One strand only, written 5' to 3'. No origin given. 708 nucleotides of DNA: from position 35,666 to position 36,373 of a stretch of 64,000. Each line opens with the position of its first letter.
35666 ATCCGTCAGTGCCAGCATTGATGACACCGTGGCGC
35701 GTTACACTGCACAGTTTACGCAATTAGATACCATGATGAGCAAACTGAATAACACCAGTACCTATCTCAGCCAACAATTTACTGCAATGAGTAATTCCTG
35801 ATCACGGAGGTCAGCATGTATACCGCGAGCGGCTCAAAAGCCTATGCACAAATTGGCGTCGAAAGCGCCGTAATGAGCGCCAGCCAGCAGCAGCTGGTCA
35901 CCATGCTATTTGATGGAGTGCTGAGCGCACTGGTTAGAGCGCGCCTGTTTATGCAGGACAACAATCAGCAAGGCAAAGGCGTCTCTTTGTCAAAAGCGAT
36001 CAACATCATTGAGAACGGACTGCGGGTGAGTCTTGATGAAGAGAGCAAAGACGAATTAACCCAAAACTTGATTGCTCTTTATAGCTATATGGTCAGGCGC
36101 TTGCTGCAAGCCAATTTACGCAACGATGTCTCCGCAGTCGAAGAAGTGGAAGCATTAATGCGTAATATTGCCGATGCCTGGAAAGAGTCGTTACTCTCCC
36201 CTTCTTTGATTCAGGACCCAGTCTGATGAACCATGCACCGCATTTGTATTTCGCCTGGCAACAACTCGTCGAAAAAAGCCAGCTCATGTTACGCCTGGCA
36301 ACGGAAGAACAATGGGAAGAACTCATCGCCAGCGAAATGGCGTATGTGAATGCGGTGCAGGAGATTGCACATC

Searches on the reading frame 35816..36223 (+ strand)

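Call 50: search_protein_families(library=ncbifam, proteins=[window:35816-36223:+], max_evalue=0.00001)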
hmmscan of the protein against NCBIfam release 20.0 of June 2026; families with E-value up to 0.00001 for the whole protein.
window:35816-36223:+ (136 aa): 1 family
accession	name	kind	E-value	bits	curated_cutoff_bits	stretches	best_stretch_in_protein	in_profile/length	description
TIGR00208.1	fliS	equivalog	1.4e-56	190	53.75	1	1-129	1-124/124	flagellar export chaperone FliS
